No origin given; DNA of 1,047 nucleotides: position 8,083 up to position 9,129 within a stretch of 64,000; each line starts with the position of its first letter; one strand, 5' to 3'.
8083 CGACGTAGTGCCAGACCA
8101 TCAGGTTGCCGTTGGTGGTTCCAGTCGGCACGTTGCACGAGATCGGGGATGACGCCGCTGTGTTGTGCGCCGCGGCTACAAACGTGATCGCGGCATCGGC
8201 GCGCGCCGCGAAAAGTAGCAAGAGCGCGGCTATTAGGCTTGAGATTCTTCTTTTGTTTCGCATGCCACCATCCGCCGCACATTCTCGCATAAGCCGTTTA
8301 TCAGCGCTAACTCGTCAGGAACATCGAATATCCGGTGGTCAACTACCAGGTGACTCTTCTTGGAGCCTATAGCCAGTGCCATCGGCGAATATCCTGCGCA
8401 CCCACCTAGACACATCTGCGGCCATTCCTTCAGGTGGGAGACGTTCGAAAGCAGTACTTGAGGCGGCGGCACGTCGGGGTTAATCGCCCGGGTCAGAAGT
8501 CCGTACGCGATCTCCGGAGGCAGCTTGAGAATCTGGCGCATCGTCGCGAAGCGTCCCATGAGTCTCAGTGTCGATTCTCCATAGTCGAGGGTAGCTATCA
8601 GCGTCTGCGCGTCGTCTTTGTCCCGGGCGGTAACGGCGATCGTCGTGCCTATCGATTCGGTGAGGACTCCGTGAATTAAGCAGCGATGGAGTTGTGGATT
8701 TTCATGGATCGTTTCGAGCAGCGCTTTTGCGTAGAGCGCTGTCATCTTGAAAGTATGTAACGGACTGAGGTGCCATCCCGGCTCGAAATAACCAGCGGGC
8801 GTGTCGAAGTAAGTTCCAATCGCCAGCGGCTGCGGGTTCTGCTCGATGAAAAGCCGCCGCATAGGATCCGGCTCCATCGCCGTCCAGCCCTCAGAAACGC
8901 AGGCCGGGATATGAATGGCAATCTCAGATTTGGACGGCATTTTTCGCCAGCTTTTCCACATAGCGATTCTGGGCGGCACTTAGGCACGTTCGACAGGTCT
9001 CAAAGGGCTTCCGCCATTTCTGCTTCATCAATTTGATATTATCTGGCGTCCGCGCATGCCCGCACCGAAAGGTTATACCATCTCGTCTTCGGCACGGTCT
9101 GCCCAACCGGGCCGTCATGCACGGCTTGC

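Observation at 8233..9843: Phage-encoded carrier protein (ACP/DltC-like) paired with a CAT/E2-like acyltransferase immediately upstream of the giant spike gene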

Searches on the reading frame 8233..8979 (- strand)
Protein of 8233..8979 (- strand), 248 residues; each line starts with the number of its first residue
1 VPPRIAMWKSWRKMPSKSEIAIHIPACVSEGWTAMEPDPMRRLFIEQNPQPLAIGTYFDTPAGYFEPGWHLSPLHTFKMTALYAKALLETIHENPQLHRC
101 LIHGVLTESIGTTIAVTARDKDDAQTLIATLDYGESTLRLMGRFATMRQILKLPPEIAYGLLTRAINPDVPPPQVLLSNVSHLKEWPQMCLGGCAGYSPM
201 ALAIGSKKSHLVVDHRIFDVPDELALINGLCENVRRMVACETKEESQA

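Call 3: search_protein_families(library=pfam, proteins=[window:8233-8979:-], max_evalue=1)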
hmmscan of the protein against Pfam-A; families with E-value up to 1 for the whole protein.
window:8233-8979:- (248 aa): 0 families

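Call 4: search_protein_families(library=phrogs, proteins=[window:8233-8979:-], max_evalue=0.1)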
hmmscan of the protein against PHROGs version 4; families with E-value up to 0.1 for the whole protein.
window:8233-8979:- (248 aa): 0 families

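Call 7: find_homologous_proteins(query=window:8233-8940:-, max_evalue=0.01)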
Query window:8233-8940:- (235 aa): 3 proteins with E <= 0.01 among 170 candidates.
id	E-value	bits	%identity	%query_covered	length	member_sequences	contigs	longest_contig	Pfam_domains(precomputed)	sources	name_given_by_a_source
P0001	1.8e-136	471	99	89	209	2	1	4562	-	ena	-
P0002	1.1e-126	439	85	100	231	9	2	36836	-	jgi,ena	jgi:hypothetical protein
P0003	7.1e-88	312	64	99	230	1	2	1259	-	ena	-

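Call 11: find_encoding_contigs(protein=P0002, flank=10000, max_places=6)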
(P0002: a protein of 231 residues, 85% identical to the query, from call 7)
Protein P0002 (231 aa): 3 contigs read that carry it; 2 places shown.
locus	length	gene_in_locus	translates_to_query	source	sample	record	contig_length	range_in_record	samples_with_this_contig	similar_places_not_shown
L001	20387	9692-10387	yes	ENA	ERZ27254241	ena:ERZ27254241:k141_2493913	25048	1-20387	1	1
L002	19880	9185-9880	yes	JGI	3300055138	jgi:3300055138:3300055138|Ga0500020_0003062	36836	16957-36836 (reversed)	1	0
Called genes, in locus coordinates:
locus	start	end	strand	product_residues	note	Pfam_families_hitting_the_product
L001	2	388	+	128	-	?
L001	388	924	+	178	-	-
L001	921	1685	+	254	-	-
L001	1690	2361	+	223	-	-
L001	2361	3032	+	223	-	-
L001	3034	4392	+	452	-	-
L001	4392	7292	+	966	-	-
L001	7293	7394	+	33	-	-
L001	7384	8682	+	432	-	-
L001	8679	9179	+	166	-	-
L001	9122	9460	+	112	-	-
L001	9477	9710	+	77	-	-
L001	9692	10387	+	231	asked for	-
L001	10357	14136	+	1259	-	-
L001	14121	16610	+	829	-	-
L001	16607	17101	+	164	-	-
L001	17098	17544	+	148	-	-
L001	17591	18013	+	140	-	-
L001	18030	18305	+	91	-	-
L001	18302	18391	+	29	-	-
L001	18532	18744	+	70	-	PF24729:Acb2_Tad1_hairpin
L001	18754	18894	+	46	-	-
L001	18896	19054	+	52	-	-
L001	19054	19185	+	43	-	-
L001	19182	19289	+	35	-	-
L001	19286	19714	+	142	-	-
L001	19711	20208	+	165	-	PF01844:HNH, PF14279:HNH_5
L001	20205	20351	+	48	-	-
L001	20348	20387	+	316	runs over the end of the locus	PF12760:Zn_ribbon_IS1595, PF12762:DDE_Tnp_IS1595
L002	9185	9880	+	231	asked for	-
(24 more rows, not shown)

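Call 19: predict_structure(alignment_id=A1)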
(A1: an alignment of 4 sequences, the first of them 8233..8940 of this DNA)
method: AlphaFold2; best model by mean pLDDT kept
length: 235 residues; sequences in the alignment: 4
mean_pLDDT: 39.7   pTM: 0.32
mean pLDDT of the five models: 39.7, 35.1, 34.6, 34.5, 32.3
residues with pLDDT >= 90: 0; 70-90: 0; 50-70: 57; < 50: 178
segments of 3 or more residues with pLDDT < 50: 1-70, 72-128, 158-206
pLDDT, mean of each block of 10 residues (from residue 1): 25 24 36 36 34 43 47 44 29 29 35 32 44 54 53 53 35 31 26 31 44 58 59 58
secondary structure, 60 per line:
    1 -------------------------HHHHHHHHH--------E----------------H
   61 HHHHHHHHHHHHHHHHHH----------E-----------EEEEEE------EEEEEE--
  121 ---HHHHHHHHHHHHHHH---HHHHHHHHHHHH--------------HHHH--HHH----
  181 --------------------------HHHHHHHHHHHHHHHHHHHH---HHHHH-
elements in order: H26-34 H60-78 E101-106 E113-118 H124-138 H142-153 H168-171 H207-226 H230-234
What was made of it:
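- Tried and rejected: First AlphaFold2 run: with only 4 close sequences it gave pLDDT 39.7 and was discarded (call 19).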

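Call 20: search_protein_representatives(alignment_id=A1)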
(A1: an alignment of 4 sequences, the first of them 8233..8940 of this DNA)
Query: 4 sequences, 230 profile positions. Proteins with E-value up to 0.001 (for the whole library): 29; up to 1e-10: 24; up to 1e-30: 10. The best 29 are listed.
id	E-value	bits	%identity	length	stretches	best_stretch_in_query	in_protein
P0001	5.8e-130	447.9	-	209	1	26-230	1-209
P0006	1.1e-46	175.5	-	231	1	5-211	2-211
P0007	6.8e-41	156.5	-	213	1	5-209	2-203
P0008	9.9e-39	149.4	-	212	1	5-217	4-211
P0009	1.3e-37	145.8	-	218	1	5-215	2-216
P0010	2.1e-37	145.1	-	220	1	5-210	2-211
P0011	9.5e-35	136.4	-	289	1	3-217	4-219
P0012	3.8e-34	134.4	-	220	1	5-208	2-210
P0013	2.9e-32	128.3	-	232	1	7-211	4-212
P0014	3.6e-31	124.7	-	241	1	4-209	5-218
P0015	1.7e-30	122.5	-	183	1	60-210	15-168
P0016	1.0e-28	116.7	-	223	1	4-212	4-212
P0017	2.4e-28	115.5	-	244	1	5-222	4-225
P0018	3.4e-28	115.0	-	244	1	3-218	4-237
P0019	5.4e-25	104.5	-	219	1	5-214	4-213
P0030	1.7e-07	47.2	-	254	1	31-205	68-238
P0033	8.6e-04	35.1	-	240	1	66-209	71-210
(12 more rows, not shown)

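Call 22: search_solved_structures(query=A2, max_evalue=10, show_alignments=3)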
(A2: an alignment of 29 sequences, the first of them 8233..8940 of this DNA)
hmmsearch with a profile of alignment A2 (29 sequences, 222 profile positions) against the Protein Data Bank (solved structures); distinct sequences matched with E-value up to 10: 17.
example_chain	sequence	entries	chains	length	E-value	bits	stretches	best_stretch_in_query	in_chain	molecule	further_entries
6zzn_A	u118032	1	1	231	0.038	16.5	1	166-214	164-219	Dihydrolipoyllysine-residue acyltransferase component of branched-chain alpha-ketoacid deh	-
3l60_A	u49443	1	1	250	0.044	16.3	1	166-214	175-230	BRANCHED-CHAIN ALPHA-KETO ACID DEHYDROGENASE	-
4n72_A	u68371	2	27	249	0.15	14.6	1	191-216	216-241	Pyruvate dehydrogenase (Dihydrolipoyltransacetylase component) | Dihydrolipoyllysine-residue acetyltransferase component of pyruvate dehydrogenase complex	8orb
8osy_A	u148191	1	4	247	0.15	14.6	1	191-216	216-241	Dihydrolipoyllysine-residue acetyltransferase component of pyruvate dehydrogenase complex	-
9y6t_A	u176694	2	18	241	0.25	13.8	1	151-218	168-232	Dihydrolipoyllysine-residue acetyltransferase component of pyruvate dehydrogenase complex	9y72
9mu6_A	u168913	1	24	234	0.34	13.4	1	166-218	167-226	Dihydrolipoyllysine-residue succinyltransferase component of 2-oxoglutarate dehydrogenase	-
7b9k_A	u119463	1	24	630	1.1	11.7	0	191-216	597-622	Dihydrolipoyllysine-residue acetyltransferase component of pyruvate dehydrogenase complex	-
6z1s_A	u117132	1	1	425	1.2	11.6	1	141-177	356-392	Tyrosinase-like protein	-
7fcr_A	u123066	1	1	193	1.8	11.1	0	111-151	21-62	Apolipoprotein E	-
1or2_A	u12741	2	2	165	1.8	11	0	111-151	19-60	APOLIPOPROTEIN E | PROTEIN (APOLIPOPROTEIN E)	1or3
2kc3_A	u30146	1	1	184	1.9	11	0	111-151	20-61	Apolipoprotein E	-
7fcs_A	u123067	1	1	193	2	10.9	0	111-151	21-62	Apolipoprotein E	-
1nfo_A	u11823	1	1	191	2.2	10.8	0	111-151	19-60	APOLIPOPROTEIN E2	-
1h7i_A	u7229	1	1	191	2.2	10.7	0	111-151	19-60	APOLIPOPROTEIN E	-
1nfn_A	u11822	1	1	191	2.2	10.7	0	111-151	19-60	APOLIPOPROTEIN E3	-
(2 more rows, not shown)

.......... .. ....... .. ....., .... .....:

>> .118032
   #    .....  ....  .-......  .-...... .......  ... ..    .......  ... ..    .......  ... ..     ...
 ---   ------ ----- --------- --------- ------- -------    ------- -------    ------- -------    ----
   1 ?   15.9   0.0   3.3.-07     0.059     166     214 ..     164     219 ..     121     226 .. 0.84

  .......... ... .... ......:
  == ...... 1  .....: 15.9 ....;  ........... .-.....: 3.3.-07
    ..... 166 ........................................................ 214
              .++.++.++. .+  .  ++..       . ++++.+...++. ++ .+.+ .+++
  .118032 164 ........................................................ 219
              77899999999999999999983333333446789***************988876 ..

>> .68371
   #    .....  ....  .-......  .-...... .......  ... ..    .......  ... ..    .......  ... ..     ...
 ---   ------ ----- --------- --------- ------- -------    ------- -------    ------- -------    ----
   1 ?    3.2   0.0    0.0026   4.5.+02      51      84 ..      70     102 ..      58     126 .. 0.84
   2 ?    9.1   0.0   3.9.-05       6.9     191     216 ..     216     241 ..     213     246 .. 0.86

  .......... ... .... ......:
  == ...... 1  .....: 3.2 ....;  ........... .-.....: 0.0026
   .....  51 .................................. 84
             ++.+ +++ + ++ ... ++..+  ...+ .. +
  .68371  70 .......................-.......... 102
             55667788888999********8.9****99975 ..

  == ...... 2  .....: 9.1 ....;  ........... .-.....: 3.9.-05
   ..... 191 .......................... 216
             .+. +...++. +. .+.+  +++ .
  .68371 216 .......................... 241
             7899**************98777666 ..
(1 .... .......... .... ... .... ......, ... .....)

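Call 23: search_protein_families(library=pfam, alignment_id=A2, max_evalue=10)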
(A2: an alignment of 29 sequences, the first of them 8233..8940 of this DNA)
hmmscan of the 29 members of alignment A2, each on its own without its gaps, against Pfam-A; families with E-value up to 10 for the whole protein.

A. member 1, window:8233-8940:- (235 aa): 0 families

B. families by the number of members that match (of 29 scanned): 3 families
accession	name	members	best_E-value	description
PF00198.28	2-oxoacid_dh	3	0.0026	2-oxoacid dehydrogenases acyltransferase (catalytic domain)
PF13598.12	DUF4139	1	0.14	Domain of unknown function (DUF4139)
PF13738.12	Pyr_redox_3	1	0.22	Pyridine nucleotide-disulphide oxidoreductase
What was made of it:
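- On 2-oxoacid dehydrogenase E2 (PF00198) as a family member: Only 3 of 29 relatives touch PF00198, best E 0.0026 (call 23).
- Three of 29 members touch Pfam 2-oxoacid_dh (call 23).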

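Call 24: find_homologous_proteins(query=A2, max_evalue=0.001)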
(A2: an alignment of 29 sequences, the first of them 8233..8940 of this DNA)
Query A2 (29 sequences) (235 aa, profile of the alignment): 11 proteins with E <= 0.001 among 8000 candidates.
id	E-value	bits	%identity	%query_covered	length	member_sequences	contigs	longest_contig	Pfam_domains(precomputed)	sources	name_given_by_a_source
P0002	2.6e-75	271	85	100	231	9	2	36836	-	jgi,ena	jgi:hypothetical protein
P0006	6.0e-75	269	39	89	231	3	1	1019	-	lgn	-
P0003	2.1e-74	268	64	99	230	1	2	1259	-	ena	-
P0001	7.1e-66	240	99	89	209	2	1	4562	-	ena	-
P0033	1.7e-56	209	29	69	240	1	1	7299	-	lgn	-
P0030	1.5e-53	199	24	86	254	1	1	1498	-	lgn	-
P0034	1.4e-46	177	26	84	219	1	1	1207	-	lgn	-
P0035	5.0e-46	175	26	87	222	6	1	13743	-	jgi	jgi:hypothetical protein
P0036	1.5e-45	173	25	91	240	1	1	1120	-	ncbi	-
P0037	1.6e-43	167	27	84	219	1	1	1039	-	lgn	-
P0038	5.6e-43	165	37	15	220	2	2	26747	-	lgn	-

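Call 32: find_encoding_contigs(protein=P0035, flank=6000, max_places=3)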
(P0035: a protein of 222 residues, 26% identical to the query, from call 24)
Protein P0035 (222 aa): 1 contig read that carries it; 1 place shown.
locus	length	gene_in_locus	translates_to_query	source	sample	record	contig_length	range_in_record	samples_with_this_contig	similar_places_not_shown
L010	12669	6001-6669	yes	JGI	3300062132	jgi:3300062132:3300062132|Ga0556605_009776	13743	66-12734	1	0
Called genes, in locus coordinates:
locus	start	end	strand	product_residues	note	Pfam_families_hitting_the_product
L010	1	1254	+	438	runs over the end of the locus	?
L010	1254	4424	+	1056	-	PF16303:DUF4945 (faint)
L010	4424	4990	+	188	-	-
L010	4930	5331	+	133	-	-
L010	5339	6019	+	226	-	PF00106:adh_short, PF13561:adh_short_C2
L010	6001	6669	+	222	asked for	-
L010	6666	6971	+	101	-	-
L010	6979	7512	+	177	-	PF05838:Glyco_hydro_108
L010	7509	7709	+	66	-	-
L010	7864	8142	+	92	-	-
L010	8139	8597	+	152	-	-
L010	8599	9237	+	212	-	-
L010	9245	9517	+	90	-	-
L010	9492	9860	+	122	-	-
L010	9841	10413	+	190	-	-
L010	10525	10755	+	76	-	-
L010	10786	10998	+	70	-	-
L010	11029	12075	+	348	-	PF03837:RecT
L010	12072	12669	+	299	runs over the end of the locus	PF09588:YqaJ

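Call 33: find_encoding_contigs(protein=P0038, flank=6000, max_places=3)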
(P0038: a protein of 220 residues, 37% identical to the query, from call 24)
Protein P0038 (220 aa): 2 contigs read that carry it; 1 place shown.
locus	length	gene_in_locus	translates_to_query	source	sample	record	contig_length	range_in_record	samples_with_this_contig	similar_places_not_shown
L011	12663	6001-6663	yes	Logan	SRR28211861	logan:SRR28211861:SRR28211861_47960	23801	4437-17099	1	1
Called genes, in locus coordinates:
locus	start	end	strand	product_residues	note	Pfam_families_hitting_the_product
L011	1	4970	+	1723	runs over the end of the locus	PF00041:fn3 (faint), PF13550:Phage-tail_3, PF13385:Laminin_G_3, PF16303:DUF4945 (faint)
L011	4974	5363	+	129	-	-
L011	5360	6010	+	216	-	PF00106:adh_short, PF13561:adh_short_C2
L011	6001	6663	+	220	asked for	-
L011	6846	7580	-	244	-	-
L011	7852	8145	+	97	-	-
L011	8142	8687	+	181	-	PF05838:Glyco_hydro_108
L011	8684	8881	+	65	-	-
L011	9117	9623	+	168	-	-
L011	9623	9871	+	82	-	-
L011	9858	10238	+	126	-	-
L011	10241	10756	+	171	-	-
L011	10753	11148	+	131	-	-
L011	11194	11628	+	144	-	-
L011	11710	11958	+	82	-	PF00076:RRM_1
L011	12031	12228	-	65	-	PF13560:HTH_31, PF01381:HTH_3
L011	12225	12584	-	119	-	-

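Call 34: find_encoding_contigs(protein=P0033, flank=6000, max_places=3)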
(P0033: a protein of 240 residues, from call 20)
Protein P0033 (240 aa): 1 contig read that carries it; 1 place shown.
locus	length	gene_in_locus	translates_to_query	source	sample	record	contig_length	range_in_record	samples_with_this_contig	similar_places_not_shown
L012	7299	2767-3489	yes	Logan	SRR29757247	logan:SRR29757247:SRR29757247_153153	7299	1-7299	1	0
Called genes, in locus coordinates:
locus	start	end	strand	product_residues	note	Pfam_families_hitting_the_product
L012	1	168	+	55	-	?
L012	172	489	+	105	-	-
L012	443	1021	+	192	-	PF05838:Glyco_hydro_108, PF09374:PG_binding_3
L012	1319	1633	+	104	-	PF00076:RRM_1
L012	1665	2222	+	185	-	-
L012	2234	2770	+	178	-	-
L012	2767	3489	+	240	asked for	-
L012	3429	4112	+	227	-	PF00106:adh_short, PF13561:adh_short_C2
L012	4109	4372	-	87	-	-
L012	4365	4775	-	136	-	-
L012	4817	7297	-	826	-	?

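Call 35: predict_structure(alignment_id=A3)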
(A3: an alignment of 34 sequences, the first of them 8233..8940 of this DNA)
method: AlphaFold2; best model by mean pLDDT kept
length: 235 residues; sequences in the alignment: 34
mean_pLDDT: 92.1   pTM: 0.89
mean pLDDT of the five models: 92.1, 91.9, 91.4, 90.4, 89.9
residues with pLDDT >= 90: 193; 70-90: 25; 50-70: 12; < 50: 5
segments of 3 or more residues with pLDDT < 50: 232-235
pLDDT, mean of each block of 10 residues (from residue 1): 80 97 97 96 91 71 93 98 98 98 94 95 96 94 93 91 96 94 92 97 97 98 85 47
secondary structure, 60 per line:
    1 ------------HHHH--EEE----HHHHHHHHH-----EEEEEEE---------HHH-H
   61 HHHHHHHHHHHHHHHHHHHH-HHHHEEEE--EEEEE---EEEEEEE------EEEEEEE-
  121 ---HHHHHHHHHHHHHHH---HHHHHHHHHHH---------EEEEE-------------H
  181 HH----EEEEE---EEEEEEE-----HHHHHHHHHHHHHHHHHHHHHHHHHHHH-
elements in order: H13-16 E19-21 H26-34 E40-46 H60-80 H82-85 E86-89 E92-96 E100-106 E113-119 H124-138 H142-152 E162-166 E187-191 E195-201 H207-234
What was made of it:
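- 8233..8940 (-): 235-aa acyltransferase of the CAT/E2 (CoA-dependent acyltransferase) fold; member of an unclassified, phage-associated family. AlphaFold2 pLDDT 92.1 (call 35).
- On CoA-dependent acyltransferase superfamily (CAT / E2 catalytic-domain fold): AlphaFold2 pLDDT 92.1, pTM 0.89 (call 35).
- CAT/E2 fold: AlphaFold2 pLDDT 92.1 (call 35).
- Tried and rejected: The run with 34 sequences succeeded (call 35).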

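Call 38: fold_search(model_id=the predicted structure, library=pdb)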
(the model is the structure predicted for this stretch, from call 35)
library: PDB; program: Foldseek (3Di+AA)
matches with E <= 10: 588; with E <= 0.001: 135
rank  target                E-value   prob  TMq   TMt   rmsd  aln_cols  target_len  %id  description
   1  3mae_C                1.3e-09  1.00  0.52  0.51  13.7       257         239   13  CRYSTAL STRUCTURE OF PROBABLE DIHYDROLIPOAMIDE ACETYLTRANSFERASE FROM LISTERIA MONOCYTOGENES 4b F2365 (released 2010-04-07)
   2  3mae_A                1.7e-09  1.00  0.53  0.53   6.9       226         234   14  CRYSTAL STRUCTURE OF PROBABLE DIHYDROLIPOAMIDE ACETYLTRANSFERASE FROM LISTERIA MONOCYTOGENES 4b F2365 (released 2010-04-07)
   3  3mae_B                1.7e-09  1.00  0.53  0.52  11.4       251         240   15  CRYSTAL STRUCTURE OF PROBABLE DIHYDROLIPOAMIDE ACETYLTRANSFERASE FROM LISTERIA MONOCYTOGENES 4b F2365 (released 2010-04-07)
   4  4n72_B                2.2e-09  1.00  0.53  0.51  10.3       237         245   11  Catalytic domain from dihydrolipoamide acetyltransferase of pyruvate dehydrogenase from Escherichia coli (released 2014-04-23)
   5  4n72_C                2.6e-09  1.00  0.53  0.50  10.3       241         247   13  Catalytic domain from dihydrolipoamide acetyltransferase of pyruvate dehydrogenase from Escherichia coli (released 2014-04-23)
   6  7b9k_A                4.6e-09  1.00  0.52  0.39  11.7       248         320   11  Cryo-EM structure of the dihydrolipoyl transacetylase cubic core of the E. coli pyruvate dehydrogenase complex includi (released 2021-08-11)
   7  4n72_A                5.2e-09  1.00  0.51  0.48  11.8       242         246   11  Catalytic domain from dihydrolipoamide acetyltransferase of pyruvate dehydrogenase from Escherichia coli (released 2014-04-23)
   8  1eaa                  7.4e-09  1.00  0.53  0.52  12.2       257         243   12  ATOMIC STRUCTURE OF THE CUBIC CORE OF THE PYRUVATE DEHYDROGENASE MULTIENZYME COMPLEX (released 1993-10-31)
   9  1b5s_A                7.9e-09  1.00  0.49  0.47  10.8       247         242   14  DIHYDROLIPOYL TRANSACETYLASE (E.C.2.3.1.12) CATALYTIC DOMAIN (RESIDUES 184-425) FROM BACILLUS STEAROTHERMOPHILUS (released 1999-02-16)
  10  9a5h_B                8.9e-09  1.00  0.56  0.32  14.7       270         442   11  Integrative model of DLDH1-ODP2 by crosslinking MS and deep learning (released 2024-09-18)
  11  8eqn                  1.3e-08  1.00  0.52  0.53  10.6       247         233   12  BG505 UFO-E2p-L4P nanoparticle reconstructed by focused refinement with a mask around the nanoparticle core (released 2023-04-19)
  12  1cla                  1.5e-08  1.00  0.53  0.57   6.1       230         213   11  EVIDENCE FOR TRANSITION-STATE STABILIZATION BY SERINE-148 IN THE CATALYTIC MECHANISM OF CHLORAMPHENICOL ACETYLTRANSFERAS (released 1990-07-15)
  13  9j1w_A                1.6e-08  1.00  0.52  0.54  10.2       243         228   12  Endogenous dihydrolipoamide acetyltransferase (E2) core of pyruvate dehydrogenase complex from pig heart (released 2025-02-05)
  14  1dpd                  1.6e-08  1.00  0.53  0.52  12.2       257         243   11  CRYSTALLOGRAPHIC AND ENZYMATIC INVESTIGATIONS ON THE ROLE OF SER558, HIS610 AND ASN614 IN THE CATALYTIC MECHANISM OF AZO (released 1995-04-20)
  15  3u9f_D                1.7e-08  1.00  0.53  0.58   6.3       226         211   12  Structure of CATI in complex with chloramphenicol (released 2012-02-15)
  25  6zzn                  3.2e-08  1.00  0.53  0.55   7.3       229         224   11  Crystal structure of the cubic catalytic core of the Mycobacterium tuberculosis branched-chain alphaketoacid acyltransfe (released 2021-08-18)
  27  3cla                  3.2e-08  1.00  0.51  0.56   6.4       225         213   12  REFINED CRYSTAL STRUCTURE OF TYPE III CHLORAMPHENICOL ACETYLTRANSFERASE AT 1.75 ANGSTROMS RESOLUTION (released 1990-10-15)
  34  3u9f_A                4.6e-08  1.00  0.52  0.56   6.0       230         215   12  Structure of CATI in complex with chloramphenicol (released 2012-02-15)
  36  9y6t_A                5.2e-08  1.00  0.53  0.52  10.8       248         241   11  Structure of Mycobacterium tuberculosis pyruvate dehydrogenase complex E2p core subunit DlaT in a hexamer state (released 2026-02-25)
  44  3u9f_E                7.5e-08  1.00  0.53  0.59   6.4       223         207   12  Structure of CATI in complex with chloramphenicol (released 2012-02-15)
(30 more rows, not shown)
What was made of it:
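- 8233..8940 (-): Foldseek PDB top 50 are E2 cores and CATs, best 1.3e-9 (call 38).
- On CoA-dependent acyltransferase superfamily (CAT / E2 catalytic-domain fold): Foldseek against the PDB gave probability 1.00 and E 1.3e-9 to 1e-7 for the top 50, almost all E2 cores and CATs, with 135 hits at E <= 1e-3 (call 38).
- Closest known: Catalytic. Same: Best structural matches: 3mae, 4n72 and 1eaa at Foldseek E 1e-9 to 1e-8 (call 38).
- Closest known: Type A chloramphenicol acetyltransferase. Same: A single-domain enzyme of similar length (213-219 aa) and the same fold: 1cla, 3cla and 3u9f at E about 1e-8, TM 0.51-0.59 (call 38).
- Foldseek found 135 PDB hits at E <= 1e-3, with a top 50 made of E2 cores and CATs (call 38). 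The closest structures are CoA-using enzymes: E2 cores, CAT and a Bacteroides O-acetyltransferase (call 38).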

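Call 39: fold_search(model_id=the predicted structure, library=viral)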
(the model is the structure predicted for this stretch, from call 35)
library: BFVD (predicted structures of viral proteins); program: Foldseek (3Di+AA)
matches with E <= 10: 359; with E <= 0.001: 0
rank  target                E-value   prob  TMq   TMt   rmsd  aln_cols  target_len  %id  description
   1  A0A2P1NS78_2          1.6e-01  0.11  0.20  0.09  15.1       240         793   12  (no name in the UniProt tables at hand)
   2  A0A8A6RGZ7            1.6e-01  0.08  0.16  0.09  21.8       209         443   10  Polyprotein (Fragment) [Coleopteran flavi-related virus]
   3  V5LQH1                2.0e-01  0.14  0.22  0.16  15.0       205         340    9  (no name in the UniProt tables at hand)
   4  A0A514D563            2.2e-01  0.09  0.19  0.13  14.4       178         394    7  Uncharacterized protein [Arenavirus sp.]
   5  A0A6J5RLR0            3.9e-01  0.04  0.10  0.19  15.4       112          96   12  Uncharacterized protein [uncultured Caudovirales phage]
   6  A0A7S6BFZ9            4.4e-01  0.04  0.17  0.19  21.5       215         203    9  RusA-like resolvase [Arthrobacter phage Jinkies]
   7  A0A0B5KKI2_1          5.9e-01  0.05  0.22  0.07  19.3       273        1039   10  RNA-directed RNA polymerase L [Wuhan horsefly Virus]
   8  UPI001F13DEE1         6.3e-01  0.03  0.14  0.09  19.7       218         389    6  (no name look-up for this kind of identifier)
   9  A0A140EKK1            6.7e-01  0.03  0.16  0.10  21.6       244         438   12  RNA-directed RNA polymerase catalytic subunit (Fragment) [Influenza B virus (B/Tasmania/3/2014)]
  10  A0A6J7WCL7            7.1e-01  0.10  0.16  0.20   9.2        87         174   14  Uncharacterized protein [uncultured Caudovirales phage]
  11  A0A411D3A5            9.1e-01  0.06  0.12  0.07  18.2        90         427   11  Putative RNA-dependent RNA-polymerase (Fragment) [Agassiz Rock virus]
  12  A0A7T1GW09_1          9.1e-01  0.06  0.21  0.07  12.9       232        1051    9  RNA-directed RNA polymerase L [Shenzhen bunya-like virus 2]
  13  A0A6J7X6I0            9.7e-01  0.09  0.10  0.23  10.0        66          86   11  Uncharacterized protein [uncultured Caudovirales phage]
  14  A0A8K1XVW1            9.7e-01  0.02  0.13  0.12  17.5       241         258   10  (no name in the UniProt tables at hand)
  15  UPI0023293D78         1.0e+00  0.05  0.09  0.23  18.6        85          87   13  (no name look-up for this kind of identifier)
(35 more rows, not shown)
